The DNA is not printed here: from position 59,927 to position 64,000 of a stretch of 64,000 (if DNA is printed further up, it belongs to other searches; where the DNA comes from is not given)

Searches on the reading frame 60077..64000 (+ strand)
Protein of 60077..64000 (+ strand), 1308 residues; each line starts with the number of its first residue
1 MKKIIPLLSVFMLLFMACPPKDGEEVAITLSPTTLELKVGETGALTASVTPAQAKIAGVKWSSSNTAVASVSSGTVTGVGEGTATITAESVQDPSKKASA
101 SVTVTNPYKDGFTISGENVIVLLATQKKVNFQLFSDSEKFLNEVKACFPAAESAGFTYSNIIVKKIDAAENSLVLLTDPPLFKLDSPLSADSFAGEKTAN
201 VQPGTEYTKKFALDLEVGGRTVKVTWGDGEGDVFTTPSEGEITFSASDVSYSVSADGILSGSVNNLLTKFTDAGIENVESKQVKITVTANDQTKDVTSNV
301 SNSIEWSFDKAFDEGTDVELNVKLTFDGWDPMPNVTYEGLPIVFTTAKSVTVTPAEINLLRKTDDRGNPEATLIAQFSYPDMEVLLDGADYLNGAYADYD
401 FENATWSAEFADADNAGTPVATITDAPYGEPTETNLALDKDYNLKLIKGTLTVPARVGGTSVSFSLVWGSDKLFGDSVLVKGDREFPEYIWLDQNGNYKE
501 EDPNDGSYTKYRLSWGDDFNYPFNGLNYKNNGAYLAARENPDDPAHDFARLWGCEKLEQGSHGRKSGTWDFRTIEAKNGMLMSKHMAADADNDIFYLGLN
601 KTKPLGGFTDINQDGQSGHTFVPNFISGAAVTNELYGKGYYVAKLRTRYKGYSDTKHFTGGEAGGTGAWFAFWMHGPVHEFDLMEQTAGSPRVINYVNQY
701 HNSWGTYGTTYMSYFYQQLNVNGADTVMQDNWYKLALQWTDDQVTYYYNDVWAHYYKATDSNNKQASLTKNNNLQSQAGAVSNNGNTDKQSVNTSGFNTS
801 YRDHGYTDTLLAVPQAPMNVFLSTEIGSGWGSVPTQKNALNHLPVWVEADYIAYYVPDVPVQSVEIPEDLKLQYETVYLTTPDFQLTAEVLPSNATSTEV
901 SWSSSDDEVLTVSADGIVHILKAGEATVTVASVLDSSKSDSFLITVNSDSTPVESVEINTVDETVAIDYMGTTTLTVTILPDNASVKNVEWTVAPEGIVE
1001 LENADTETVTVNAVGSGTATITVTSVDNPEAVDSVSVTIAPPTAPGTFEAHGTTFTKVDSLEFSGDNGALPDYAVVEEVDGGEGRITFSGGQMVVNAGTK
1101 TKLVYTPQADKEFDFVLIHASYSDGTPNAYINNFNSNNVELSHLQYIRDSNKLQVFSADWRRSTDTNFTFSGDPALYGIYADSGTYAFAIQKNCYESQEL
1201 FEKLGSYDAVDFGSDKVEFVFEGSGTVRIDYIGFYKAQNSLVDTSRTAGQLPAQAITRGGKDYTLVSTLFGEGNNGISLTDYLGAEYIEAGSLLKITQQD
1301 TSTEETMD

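Call 7: search_protein_families(library=pfam, proteins=[window:60077-64000:+], max_evalue=0.01)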
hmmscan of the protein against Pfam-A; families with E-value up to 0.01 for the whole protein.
window:60077-64000:+ (1308 aa): 2 families
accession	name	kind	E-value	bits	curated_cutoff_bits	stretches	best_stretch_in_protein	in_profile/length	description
PF02368.24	Big_2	-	2.4e-25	88.7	22.8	3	28-90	5-68/79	Bacterial Ig-like domain (group 2)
PF22352.2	K319L-like_PKD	-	0.0086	16.5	27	1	972-1039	13-84/84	K319L-like, PKD domain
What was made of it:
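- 60077..64000 (+): First 1308 codons of a 1442-aa lipoprotein gene. It has a signal peptide with Cys18 (60128-60130) and three Big_2 domains. Pfam Big_2 E=2.4e-25, three stretches (call 7).
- On T. pallidum Tpr-type poly-G regulation: Pfam finds only Big_2 (and a weak PKD-like hit) (call 7).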

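Call 9: find_homologous_proteins(query=window:60077-64000:+)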
Query window:60077-64000:+ (1308 aa): 624 proteins with E <= 0.001 among 8000 candidates; the best 120 are listed.
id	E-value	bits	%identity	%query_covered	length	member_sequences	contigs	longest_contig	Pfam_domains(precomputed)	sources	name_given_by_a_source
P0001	0.0e+0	2959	100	100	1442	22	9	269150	PF26182.1,PF02368.25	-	-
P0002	0.0e+0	2328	82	100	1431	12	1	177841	PF26182.1,PF02368.25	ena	-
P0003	0.0e+0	2244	80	99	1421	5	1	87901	PF26182.1,PF02368.25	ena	-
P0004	0.0e+0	1891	69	99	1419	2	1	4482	PF02368.25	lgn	-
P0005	0.0e+0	1890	69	100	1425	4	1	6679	PF02368.25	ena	-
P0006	0.0e+0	1866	68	99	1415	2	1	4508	PF02368.25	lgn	-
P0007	0.0e+0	1849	67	100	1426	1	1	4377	PF26182.1,PF02368.25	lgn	-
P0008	0.0e+0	1842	67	99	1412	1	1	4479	PF02368.25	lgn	-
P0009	0.0e+0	1826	67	100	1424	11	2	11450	PF02368.25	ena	-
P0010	0.0e+0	1821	66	100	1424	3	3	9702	PF02368.25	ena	-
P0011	0.0e+0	1817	66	100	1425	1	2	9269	PF02368.25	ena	-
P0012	0.0e+0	1815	66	100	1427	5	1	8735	PF02368.25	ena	-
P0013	0.0e+0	1803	67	99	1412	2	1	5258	PF26182.1,PF02368.25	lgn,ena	-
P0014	0.0e+0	1799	66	99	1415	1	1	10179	PF02368.25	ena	-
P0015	0.0e+0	1792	66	99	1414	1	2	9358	PF02368.25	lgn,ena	-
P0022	0.0e+0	1768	64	100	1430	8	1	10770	PF02368.25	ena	-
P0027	0.0e+0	1748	64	99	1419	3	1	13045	PF02368.25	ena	-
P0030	0.0e+0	1239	59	78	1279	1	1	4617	PF26182.1,PF02368.25,PF28492.1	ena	-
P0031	7.6e-285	966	42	100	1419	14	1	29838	PF26182.1,PF02368.25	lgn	-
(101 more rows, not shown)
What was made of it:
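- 60077..64000 (+): The full-length protein P0001 is 100% identical (call 9).
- Checked: It runs off the window end; the full protein is 1442 aa (call 9).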

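Call 10: find_related_loci(query=window:60077-64000:+, collection=genome_contigs, flank=6000)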
Query window:60077-64000:+ (1308 aa) in genome_contigs; peptide patterns used: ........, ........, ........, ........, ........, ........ (x = any residue, [..] = any of these).
24 stretches matched a pattern, but none encodes a relative of the query by tblastn (E <= 1e-3).
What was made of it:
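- Tried and rejected: Species-representative genomes, searched with the protein: no relative found (call 10).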

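Call 12: find_encoding_contigs(protein=P0001, flank=3000, max_places=10)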
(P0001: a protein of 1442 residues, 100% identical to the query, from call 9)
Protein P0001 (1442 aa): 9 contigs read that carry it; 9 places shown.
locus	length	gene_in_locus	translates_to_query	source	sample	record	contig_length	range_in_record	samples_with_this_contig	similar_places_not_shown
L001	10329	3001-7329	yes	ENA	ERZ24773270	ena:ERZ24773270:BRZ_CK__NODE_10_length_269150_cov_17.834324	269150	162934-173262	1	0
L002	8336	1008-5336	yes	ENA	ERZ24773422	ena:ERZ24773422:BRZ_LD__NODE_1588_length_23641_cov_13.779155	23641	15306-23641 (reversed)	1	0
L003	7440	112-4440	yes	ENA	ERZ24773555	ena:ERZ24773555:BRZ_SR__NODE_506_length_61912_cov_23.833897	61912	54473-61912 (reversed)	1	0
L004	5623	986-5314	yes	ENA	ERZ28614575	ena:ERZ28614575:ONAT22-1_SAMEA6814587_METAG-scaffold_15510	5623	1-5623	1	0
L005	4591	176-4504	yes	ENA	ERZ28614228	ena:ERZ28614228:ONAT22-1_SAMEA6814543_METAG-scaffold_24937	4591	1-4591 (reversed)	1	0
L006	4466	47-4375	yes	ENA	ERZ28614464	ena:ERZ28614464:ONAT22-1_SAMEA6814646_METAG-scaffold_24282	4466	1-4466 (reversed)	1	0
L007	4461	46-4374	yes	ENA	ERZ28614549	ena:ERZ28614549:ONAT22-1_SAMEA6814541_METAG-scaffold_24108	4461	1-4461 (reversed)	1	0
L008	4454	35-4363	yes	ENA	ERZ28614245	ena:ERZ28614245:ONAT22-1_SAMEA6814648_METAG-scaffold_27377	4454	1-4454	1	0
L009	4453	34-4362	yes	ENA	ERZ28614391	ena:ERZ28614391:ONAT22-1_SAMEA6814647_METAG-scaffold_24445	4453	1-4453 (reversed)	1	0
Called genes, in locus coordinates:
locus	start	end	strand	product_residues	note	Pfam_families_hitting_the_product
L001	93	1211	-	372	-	PF01966:HD, PF13286:HD_assoc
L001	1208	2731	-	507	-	PF00206:Lyase_1, PF10415:FumaraseC_C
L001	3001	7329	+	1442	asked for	PF02368:Big_2, PF26182:Ig_NUP210_5th (faint), PF02368:Big_2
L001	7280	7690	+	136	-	-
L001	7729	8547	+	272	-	PF12784:PDDEXK_2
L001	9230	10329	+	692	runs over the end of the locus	PF12797:Fer4_2 (faint), PF12838:Fer4_7 (faint), PF13187:Fer4_9 (weak), PF00037:Fer4 (weak), PF12837:Fer4_6 (weak), PF02906:Fe_hyd_lg_C, PF04060:FeS (weak), PF00015:MCPsignal, +1 more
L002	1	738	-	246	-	?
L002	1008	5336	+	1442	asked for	PF02368:Big_2, PF26182:Ig_NUP210_5th (faint), PF02368:Big_2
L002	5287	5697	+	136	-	-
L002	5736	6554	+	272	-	PF12784:PDDEXK_2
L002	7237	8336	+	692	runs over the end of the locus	PF12797:Fer4_2 (faint), PF12838:Fer4_7 (faint), PF13187:Fer4_9 (weak), PF00037:Fer4 (weak), PF12837:Fer4_6 (weak), PF02906:Fe_hyd_lg_C, PF04060:FeS (weak), PF00015:MCPsignal, +1 more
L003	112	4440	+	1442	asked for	PF02368:Big_2, PF26182:Ig_NUP210_5th (faint), PF02368:Big_2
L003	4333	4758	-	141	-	-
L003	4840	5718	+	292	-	PF12784:PDDEXK_2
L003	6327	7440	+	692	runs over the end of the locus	PF12797:Fer4_2 (faint), PF12838:Fer4_7 (faint), PF13187:Fer4_9 (weak), PF00037:Fer4 (weak), PF12837:Fer4_6 (weak), PF02906:Fe_hyd_lg_C, PF04060:FeS (weak), PF00015:MCPsignal, +1 more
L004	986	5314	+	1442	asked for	PF02368:Big_2, PF26182:Ig_NUP210_5th (faint), PF02368:Big_2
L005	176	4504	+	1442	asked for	PF02368:Big_2, PF26182:Ig_NUP210_5th (faint), PF02368:Big_2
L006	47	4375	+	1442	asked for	PF02368:Big_2, PF26182:Ig_NUP210_5th (faint), PF02368:Big_2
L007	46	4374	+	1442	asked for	PF02368:Big_2, PF26182:Ig_NUP210_5th (faint), PF02368:Big_2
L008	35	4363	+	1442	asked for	PF02368:Big_2, PF26182:Ig_NUP210_5th (faint), PF02368:Big_2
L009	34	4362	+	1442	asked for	PF02368:Big_2, PF26182:Ig_NUP210_5th (faint), PF02368:Big_2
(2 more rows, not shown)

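Call 15: find_encoding_contigs(protein=P0002, flank=3000, max_places=6)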
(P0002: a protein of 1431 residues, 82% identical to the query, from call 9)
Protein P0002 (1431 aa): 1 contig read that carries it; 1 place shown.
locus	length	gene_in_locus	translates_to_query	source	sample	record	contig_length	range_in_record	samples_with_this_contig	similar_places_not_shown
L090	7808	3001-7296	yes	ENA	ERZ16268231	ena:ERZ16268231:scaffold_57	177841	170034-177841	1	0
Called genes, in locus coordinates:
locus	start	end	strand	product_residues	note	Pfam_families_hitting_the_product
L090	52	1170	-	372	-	PF01966:HD, PF13286:HD_assoc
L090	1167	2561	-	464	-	PF00206:Lyase_1, PF10415:FumaraseC_C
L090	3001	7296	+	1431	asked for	PF02368:Big_2, PF26182:Ig_NUP210_5th (faint), PF02368:Big_2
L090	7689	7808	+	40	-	?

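Call 16: find_encoding_contigs(protein=P0003, flank=3000, max_places=6)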
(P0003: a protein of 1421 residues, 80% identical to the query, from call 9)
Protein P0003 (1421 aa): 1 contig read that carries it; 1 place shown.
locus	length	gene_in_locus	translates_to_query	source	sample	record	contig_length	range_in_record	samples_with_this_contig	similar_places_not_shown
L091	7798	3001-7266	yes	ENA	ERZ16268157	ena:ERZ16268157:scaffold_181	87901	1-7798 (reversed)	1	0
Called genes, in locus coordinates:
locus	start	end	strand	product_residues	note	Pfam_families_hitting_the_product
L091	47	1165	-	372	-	PF01966:HD, PF13286:HD_assoc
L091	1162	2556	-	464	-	PF00206:Lyase_1, PF10415:FumaraseC_C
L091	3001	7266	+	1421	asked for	PF02368:Big_2, PF26182:Ig_NUP210_5th (faint), PF02368:Big_2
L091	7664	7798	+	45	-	?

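Call 19: find_encoding_contigs(protein=P0027, flank=3000, max_places=4)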
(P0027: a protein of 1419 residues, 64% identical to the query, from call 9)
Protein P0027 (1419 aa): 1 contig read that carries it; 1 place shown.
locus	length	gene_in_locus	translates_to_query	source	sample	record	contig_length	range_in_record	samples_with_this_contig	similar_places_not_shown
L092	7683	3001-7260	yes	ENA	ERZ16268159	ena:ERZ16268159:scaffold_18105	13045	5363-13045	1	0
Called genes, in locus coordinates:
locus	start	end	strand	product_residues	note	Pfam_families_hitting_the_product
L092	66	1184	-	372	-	PF01966:HD, PF13286:HD_assoc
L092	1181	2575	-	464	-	PF00206:Lyase_1, PF10415:FumaraseC_C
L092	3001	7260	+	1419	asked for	PF02368:Big_2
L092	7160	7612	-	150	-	-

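Call 20: find_encoding_contigs(protein=P0009, flank=3000, max_places=4)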
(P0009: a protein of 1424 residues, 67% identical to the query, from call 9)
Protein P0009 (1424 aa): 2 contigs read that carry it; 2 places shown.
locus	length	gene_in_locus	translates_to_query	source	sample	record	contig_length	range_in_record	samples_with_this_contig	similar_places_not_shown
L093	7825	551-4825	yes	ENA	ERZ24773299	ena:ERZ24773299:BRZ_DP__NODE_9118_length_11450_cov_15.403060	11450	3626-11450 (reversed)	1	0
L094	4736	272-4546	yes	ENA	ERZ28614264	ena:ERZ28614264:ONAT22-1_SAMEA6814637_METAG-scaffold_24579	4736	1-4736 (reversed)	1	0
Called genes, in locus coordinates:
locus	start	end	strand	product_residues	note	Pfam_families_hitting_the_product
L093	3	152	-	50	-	?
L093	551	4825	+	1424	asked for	PF02368:Big_2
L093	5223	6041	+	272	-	PF12784:PDDEXK_2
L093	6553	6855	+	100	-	PF12838:Fer4_7 (faint), PF13183:Fer4_8 (faint), PF14697:Fer4_21 (faint), PF13237:Fer4_10 (weak), PF13187:Fer4_9 (weak), PF00037:Fer4, PF12797:Fer4_2 (weak), PF12837:Fer4_6 (weak), +5 more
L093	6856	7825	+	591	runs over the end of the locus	PF02906:Fe_hyd_lg_C, PF04060:FeS, PF00015:MCPsignal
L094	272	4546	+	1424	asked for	PF02368:Big_2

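Call 21: find_encoding_contigs(protein=P0031, flank=3000, max_places=4)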
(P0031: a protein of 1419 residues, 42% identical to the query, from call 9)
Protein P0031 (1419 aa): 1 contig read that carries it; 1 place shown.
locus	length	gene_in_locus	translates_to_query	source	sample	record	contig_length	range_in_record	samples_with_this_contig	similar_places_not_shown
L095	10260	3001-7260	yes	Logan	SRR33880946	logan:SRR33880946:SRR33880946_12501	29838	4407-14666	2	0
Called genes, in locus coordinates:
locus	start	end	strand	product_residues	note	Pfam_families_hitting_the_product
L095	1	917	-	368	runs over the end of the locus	PF25919:BSH_CusB (faint), PF25917:BSH_RND, PF25973:BSH_CzcB, PF25984:BSH_YknX (weak)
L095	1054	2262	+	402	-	PF00561:Abhydrolase_1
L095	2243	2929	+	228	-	PF13489:Methyltransf_23, PF07021:MetW, PF13847:Methyltransf_31, PF08241:Methyltransf_11 (weak), PF13649:Methyltransf_25 (weak)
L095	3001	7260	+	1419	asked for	PF02368:Big_2, PF26182:Ig_NUP210_5th (faint), PF02368:Big_2 (weak)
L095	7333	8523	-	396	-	PF22025:ThiI_fer, PF02926:THUMP, PF02568:ThiI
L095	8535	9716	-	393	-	PF00266:Aminotran_5, PF01212:Beta_elim_lyase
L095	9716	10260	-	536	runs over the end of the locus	PF02563:Poly_export (faint), PF22461:SLBB_2 (weak), PF10531:SLBB (weak)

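Call 22: find_encoding_contigs(protein=P0022, flank=3000, max_places=4)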
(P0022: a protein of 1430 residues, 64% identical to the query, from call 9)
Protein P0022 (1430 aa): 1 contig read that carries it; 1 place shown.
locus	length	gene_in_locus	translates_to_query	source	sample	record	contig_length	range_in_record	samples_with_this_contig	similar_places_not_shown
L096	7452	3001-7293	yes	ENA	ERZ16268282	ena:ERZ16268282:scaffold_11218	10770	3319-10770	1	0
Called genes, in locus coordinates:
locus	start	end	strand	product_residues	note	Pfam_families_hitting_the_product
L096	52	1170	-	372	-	PF01966:HD, PF13286:HD_assoc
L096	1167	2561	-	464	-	PF00206:Lyase_1, PF10415:FumaraseC_C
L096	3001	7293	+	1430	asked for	PF02368:Big_2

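Call 33: find_encoding_contigs(protein=P0010, flank=1500, max_places=5)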
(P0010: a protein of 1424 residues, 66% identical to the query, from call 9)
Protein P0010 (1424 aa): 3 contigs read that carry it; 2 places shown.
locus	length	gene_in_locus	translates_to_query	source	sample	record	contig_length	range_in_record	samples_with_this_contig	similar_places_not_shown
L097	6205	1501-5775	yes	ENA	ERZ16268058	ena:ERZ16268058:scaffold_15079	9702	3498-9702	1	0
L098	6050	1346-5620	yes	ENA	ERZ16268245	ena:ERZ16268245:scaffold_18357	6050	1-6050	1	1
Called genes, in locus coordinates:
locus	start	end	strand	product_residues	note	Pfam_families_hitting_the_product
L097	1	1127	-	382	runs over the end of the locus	PF00206:Lyase_1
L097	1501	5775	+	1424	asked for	PF02368:Big_2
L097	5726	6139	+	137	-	-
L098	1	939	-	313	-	?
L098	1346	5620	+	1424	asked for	PF02368:Big_2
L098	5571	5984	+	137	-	-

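Call 34: find_encoding_contigs(protein=P0011, flank=1500, max_places=5)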
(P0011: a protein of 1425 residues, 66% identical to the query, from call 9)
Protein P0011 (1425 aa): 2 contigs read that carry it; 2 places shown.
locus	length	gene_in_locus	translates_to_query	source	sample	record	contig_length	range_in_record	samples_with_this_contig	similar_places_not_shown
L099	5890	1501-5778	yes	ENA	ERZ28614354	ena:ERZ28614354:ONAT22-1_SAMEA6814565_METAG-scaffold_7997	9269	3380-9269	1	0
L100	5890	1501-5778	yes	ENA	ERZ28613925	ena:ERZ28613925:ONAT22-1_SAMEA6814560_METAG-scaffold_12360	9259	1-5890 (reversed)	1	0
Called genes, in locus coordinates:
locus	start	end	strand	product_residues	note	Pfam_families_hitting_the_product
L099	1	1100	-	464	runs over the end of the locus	PF00206:Lyase_1, PF10415:FumaraseC_C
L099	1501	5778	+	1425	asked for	PF02368:Big_2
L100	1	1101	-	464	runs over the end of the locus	PF00206:Lyase_1, PF10415:FumaraseC_C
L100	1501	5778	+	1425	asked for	PF02368:Big_2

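Call 35: find_encoding_contigs(protein=P0015, flank=1500, max_places=5)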
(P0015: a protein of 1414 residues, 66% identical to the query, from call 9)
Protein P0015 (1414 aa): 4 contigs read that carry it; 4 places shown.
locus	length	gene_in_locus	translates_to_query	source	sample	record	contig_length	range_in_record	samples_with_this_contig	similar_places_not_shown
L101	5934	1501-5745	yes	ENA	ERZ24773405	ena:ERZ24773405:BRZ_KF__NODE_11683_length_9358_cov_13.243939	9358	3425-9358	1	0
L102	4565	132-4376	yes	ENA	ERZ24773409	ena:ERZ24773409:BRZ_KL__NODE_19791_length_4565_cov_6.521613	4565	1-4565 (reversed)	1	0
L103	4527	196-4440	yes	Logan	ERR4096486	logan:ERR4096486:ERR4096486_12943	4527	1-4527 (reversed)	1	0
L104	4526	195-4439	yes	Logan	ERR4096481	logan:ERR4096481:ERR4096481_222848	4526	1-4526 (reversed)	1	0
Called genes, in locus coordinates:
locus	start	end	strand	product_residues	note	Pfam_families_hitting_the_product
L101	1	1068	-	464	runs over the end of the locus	PF00206:Lyase_1, PF10415:FumaraseC_C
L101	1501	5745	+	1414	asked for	PF02368:Big_2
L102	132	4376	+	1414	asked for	PF02368:Big_2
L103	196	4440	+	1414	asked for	PF02368:Big_2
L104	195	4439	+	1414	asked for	PF02368:Big_2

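Call 36: find_encoding_contigs(protein=P0014, flank=1500, max_places=5)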
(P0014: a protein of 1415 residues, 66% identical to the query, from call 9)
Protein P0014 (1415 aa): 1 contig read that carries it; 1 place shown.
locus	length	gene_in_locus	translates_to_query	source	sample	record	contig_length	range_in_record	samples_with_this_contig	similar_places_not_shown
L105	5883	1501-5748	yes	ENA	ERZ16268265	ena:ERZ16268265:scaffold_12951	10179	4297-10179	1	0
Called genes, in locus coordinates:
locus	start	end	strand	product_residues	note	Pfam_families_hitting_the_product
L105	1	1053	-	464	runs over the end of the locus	PF00206:Lyase_1, PF10415:FumaraseC_C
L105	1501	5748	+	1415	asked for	PF02368:Big_2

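Call 40: search_protein_families(library=ncbifam, proteins=[P0001, L001:7729-8547:+, L001:7280-7690:+], max_evalue=0.01)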
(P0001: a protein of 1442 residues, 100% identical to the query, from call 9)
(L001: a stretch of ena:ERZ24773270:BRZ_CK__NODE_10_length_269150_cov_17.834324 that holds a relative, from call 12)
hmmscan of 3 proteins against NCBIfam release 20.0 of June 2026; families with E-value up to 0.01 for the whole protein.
P0001 (1442 aa): 0 families

L001:7729-8547:+ (272 aa): 2 families
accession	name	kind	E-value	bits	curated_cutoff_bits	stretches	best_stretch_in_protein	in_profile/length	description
TIGR01784.1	T_den_put_tspse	subfamily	2.7e-35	122.5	52.1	1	10-266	1-272/273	Rpn family recombination-promoting nuclease/putative transposase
NF007418.0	PRK09956.1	equivalog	0.00047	19.3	583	1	209-263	248-302/308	ISNCY family transposase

L001:7280-7690:+ (136 aa): 0 families

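Call 41: search_solved_structures(query=P0001, max_evalue=1)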
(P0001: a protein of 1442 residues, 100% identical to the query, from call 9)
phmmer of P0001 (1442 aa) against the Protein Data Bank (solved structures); distinct sequences matched with E-value up to 1: 3.
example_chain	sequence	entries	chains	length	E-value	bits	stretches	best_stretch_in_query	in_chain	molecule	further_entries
7quz_AAA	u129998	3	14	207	6.7e-12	47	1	27-118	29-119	Beta-1,3-glucanase bglH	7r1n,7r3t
2yrl_A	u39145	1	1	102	0.14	12.8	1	972-1046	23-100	KIAA1837 protein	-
6itl_A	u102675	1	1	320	0.19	12.4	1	957-1024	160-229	Malate dehydrogenase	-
